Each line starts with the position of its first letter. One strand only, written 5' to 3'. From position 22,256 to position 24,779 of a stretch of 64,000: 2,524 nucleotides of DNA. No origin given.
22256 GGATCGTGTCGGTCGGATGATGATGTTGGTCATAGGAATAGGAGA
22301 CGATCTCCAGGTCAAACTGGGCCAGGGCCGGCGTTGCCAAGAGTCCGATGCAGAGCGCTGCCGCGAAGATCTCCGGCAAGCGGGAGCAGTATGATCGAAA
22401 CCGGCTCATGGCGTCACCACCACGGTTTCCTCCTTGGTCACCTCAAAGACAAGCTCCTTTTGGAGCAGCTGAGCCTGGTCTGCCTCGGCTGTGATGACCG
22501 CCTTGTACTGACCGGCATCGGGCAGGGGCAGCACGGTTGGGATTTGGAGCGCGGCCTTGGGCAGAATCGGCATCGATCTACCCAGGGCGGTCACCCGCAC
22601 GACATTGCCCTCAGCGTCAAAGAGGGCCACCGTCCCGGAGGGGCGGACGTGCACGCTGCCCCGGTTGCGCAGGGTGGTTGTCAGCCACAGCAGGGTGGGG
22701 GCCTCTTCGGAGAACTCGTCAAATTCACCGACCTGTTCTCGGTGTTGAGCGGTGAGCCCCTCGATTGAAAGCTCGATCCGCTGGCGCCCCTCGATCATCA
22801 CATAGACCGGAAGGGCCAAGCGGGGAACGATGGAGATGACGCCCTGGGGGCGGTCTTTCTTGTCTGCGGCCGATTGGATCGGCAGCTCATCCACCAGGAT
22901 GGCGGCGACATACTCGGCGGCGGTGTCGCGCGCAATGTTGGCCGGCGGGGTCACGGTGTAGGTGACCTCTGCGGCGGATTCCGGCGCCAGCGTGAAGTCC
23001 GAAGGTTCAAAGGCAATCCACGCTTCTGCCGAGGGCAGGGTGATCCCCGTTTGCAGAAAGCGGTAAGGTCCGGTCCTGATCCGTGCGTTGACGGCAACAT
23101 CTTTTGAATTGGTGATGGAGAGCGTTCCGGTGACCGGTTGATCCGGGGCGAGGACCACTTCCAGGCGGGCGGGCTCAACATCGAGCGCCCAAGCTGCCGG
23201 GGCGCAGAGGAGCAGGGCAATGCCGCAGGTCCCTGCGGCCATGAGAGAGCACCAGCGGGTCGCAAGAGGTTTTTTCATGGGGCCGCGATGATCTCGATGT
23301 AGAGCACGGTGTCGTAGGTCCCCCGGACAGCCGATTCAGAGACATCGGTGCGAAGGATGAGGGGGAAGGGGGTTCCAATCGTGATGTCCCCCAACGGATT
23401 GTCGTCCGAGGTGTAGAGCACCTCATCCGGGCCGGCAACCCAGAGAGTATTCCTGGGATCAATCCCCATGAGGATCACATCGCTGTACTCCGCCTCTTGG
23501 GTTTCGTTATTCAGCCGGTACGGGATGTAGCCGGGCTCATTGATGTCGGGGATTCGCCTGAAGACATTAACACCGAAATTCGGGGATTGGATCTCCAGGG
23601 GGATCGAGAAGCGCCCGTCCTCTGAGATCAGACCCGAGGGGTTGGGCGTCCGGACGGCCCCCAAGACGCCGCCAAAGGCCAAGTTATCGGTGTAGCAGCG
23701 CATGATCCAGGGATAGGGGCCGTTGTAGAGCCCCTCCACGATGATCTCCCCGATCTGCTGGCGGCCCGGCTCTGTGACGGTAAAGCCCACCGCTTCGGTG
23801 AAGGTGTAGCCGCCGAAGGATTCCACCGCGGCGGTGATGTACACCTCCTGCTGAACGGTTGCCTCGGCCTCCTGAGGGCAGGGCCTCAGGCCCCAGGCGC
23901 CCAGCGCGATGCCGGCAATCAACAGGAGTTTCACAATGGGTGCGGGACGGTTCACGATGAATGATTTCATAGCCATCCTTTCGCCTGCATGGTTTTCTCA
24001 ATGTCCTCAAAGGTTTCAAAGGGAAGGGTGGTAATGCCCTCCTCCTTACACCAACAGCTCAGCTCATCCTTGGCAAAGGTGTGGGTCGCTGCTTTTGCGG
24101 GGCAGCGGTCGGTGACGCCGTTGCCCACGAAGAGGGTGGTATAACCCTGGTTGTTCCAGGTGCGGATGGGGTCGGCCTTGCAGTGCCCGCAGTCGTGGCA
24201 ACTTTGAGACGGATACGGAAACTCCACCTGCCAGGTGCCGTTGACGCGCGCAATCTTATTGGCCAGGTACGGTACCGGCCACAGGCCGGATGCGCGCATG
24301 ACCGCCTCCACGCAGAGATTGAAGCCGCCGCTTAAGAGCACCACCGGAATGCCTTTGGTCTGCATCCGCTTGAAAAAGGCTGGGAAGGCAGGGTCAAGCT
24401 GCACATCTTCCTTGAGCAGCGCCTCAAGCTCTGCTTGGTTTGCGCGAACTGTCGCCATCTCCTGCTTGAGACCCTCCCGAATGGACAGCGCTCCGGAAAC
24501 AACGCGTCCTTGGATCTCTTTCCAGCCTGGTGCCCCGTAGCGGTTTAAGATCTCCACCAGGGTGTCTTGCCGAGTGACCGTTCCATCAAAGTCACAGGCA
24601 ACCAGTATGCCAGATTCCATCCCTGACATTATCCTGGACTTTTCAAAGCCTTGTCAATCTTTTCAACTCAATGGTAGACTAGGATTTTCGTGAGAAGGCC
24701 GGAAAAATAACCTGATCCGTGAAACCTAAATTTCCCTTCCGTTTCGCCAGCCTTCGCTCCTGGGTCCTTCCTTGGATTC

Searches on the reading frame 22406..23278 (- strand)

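Call 3: search_protein_families(library=pfam, proteins=[window:22406-23278:-], max_evalue=0.01)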
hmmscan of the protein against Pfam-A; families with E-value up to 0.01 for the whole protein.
window:22406-23278:- (290 aa): 1 family
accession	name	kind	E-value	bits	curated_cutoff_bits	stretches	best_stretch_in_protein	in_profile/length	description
PF10633.15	NPCBM_assoc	-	0.0001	22.8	24.4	0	19-62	23-65/78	NPCBM-associated, NEW3 domain of alpha-galactosidase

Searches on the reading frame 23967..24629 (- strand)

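Call 3: search_protein_families(library=pfam, proteins=[window:23967-24629:-], max_evalue=0.01)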
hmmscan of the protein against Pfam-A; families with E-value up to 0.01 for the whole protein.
window:23967-24629:- (220 aa): 3 families
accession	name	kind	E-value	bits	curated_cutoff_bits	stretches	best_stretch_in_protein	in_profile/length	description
PF12710.13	HAD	-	4.9e-13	50.4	27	1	10-175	1-185/189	haloacid dehalogenase-like hydrolase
PF06888.18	Put_Phosphatase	-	4.4e-06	26.7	27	1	8-180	1-187/234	Putative Phosphatase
PF00702.32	Hydrolase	-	9.3e-06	26.6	26.4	1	9-180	3-189/191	haloacid dehalogenase-like hydrolase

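Call 4: search_protein_families(library=ncbifam, proteins=[window:23967-24629:-], max_evalue=0.01)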
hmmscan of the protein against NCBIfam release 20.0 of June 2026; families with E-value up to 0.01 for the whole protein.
window:23967-24629:- (220 aa): 10 families
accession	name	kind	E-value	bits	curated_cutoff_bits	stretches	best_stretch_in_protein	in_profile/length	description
NF007103.0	PRK09552.1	equivalog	1.3e-37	129.7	292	1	8-216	4-214/220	2-hydroxy-3-keto-5-methylthiopentenyl-1-phosphate phosphatase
TIGR03333.1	salvage_mtnX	equivalog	4.2e-32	111.8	303.2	1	10-215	2-209/214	2-hydroxy-3-keto-5-methylthiopentenyl-1-phosphate phosphatase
TIGR01488.1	HAD-SF-IB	subfamily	2.8e-24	86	45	1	9-181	1-177/177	HAD-IB family phosphatase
TIGR01489.1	DKMTPPase-SF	subfamily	4.3e-22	79.1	81.55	1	8-188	2-188/188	MtnX-like HAD-IB family phosphatase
TIGR00338.1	serB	equivalog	9.4e-10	38.4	144.15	1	9-182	16-188/219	phosphoserine phosphatase SerB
TIGR01490.1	HAD-SF-IB-hyp1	subfamily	0.00016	22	98.3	1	11-115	3-125/202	HAD-IB family hydrolase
NF008350.0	PRK11133.1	equivalog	0.00031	20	413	1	6-110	110-214/324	phosphoserine phosphatase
TIGR03168.1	1-PFK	subfamily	0.006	15.5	216.4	1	50-102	169-221/305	hexose kinase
TIGR01544.1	HAD-SF-IE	hypoth_equivalog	0.0068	15.5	256.95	0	64-115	113-165/283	HAD-IE family hydrolase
TIGR01487.1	Pglycolate_arch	equivalog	0.0071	16.2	122.75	0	74-110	15-51/215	phosphoglycolate phosphatase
